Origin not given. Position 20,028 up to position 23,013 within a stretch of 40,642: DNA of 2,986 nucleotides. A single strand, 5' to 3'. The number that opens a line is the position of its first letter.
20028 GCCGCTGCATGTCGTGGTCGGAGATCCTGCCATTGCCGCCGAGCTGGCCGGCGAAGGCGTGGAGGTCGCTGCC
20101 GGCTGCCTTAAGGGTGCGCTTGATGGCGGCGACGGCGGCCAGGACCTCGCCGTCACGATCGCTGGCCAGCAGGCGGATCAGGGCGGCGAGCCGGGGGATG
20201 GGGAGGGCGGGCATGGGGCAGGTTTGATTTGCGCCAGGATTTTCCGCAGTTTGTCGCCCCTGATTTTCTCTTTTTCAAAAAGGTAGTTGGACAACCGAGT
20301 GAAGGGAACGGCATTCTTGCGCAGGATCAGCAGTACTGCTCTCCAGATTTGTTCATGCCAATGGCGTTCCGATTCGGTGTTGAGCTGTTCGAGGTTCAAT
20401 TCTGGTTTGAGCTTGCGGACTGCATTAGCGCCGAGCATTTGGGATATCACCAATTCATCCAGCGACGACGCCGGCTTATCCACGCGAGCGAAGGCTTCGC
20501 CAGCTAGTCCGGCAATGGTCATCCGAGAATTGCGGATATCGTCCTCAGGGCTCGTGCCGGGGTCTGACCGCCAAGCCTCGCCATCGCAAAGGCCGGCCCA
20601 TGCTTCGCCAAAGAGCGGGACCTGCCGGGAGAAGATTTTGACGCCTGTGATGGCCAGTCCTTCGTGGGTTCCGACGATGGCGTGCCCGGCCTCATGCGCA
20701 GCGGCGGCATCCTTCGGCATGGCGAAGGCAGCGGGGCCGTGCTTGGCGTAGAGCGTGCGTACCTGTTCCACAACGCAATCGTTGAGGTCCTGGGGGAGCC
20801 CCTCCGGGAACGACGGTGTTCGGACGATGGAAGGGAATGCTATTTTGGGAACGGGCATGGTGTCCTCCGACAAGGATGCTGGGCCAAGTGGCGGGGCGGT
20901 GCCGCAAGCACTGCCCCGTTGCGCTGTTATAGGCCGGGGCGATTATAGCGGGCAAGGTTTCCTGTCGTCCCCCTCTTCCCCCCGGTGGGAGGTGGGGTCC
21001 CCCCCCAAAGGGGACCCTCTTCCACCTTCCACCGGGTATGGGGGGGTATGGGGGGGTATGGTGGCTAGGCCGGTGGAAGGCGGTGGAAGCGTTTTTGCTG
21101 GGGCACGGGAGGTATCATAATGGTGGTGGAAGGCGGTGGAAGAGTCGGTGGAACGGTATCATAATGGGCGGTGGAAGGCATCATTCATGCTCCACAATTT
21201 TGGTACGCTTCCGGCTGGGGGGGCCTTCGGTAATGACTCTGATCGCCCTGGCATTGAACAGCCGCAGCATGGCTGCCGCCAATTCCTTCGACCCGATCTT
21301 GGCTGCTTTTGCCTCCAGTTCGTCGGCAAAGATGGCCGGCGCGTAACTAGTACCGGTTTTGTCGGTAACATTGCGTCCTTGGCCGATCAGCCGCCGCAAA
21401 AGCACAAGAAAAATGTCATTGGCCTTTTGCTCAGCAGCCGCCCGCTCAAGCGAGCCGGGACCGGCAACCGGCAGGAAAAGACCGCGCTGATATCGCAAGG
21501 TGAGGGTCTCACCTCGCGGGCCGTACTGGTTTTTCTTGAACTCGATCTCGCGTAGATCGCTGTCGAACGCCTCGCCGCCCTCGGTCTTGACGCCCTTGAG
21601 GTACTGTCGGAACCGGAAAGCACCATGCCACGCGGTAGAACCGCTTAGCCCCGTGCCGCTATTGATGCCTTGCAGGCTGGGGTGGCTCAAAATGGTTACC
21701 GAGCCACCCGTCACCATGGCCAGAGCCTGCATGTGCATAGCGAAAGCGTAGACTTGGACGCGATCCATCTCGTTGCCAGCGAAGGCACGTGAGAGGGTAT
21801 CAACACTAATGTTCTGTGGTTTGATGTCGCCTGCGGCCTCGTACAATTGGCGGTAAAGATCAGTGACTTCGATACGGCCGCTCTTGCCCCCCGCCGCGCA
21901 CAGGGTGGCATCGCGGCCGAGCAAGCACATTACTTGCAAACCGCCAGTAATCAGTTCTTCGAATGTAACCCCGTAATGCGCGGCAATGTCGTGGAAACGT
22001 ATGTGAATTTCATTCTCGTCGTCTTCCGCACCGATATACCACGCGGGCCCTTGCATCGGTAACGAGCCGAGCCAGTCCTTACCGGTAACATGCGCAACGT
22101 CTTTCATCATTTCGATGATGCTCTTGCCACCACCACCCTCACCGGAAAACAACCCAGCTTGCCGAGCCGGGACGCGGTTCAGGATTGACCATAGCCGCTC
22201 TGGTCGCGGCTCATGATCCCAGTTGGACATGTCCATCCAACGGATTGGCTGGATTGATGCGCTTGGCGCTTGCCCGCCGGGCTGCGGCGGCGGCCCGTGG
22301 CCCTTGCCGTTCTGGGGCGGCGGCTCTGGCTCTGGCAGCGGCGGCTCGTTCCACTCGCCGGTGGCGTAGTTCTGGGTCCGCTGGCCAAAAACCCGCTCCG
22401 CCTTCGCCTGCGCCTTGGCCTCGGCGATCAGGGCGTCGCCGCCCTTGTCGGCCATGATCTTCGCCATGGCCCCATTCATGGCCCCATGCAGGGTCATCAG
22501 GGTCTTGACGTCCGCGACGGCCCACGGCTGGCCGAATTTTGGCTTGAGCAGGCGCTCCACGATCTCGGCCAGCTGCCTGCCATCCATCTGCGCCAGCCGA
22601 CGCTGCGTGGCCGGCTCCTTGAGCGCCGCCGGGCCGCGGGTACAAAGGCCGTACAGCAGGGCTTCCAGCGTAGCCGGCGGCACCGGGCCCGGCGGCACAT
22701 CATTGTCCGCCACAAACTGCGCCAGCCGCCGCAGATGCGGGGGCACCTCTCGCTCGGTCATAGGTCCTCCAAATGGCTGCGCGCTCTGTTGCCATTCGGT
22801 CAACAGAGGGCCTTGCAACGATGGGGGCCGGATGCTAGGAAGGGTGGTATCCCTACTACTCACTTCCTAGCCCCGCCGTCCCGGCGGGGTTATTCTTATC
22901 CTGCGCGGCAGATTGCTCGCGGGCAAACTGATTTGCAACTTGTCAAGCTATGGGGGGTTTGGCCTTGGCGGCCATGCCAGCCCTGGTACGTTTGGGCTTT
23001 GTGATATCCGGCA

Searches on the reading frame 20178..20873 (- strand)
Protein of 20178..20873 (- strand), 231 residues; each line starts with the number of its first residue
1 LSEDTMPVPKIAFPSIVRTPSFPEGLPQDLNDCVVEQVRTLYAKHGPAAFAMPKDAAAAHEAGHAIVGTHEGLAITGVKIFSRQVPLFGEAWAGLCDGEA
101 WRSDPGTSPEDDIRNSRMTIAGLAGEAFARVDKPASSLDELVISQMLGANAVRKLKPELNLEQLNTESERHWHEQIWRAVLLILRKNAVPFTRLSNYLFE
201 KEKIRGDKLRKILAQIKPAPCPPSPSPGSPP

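Call 35: search_protein_families(library=pfam, proteins=[window:20178-20873:-], max_evalue=0.01)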
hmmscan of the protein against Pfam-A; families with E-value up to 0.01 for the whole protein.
window:20178-20873:- (231 aa): 1 family
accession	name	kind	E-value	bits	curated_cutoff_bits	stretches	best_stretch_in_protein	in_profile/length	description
PF01434.24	Peptidase_M41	-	0.0027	18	29.9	0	54-70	8-24/191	Peptidase family M41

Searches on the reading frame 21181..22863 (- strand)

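Call 9: search_protein_families(library=phrogs, proteins=[window:21181-22863:-], max_evalue=0.001)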
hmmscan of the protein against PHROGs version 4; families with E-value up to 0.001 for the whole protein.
window:21181-22863:- (560 aa): 4 families
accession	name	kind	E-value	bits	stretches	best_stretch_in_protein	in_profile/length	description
phrog_906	-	DNA, RNA and nucleotide metabolism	1.2e-14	55.1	1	161-454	463-733/872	DNA polymerase/primase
phrog_3123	-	unknown function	1.2e-09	38.3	1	206-438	313-552/583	-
phrog_25693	-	unknown function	4.1e-06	26.7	1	211-394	27-208/405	-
phrog_2850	-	unknown function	8.6e-05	22.6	1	228-418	152-327/465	-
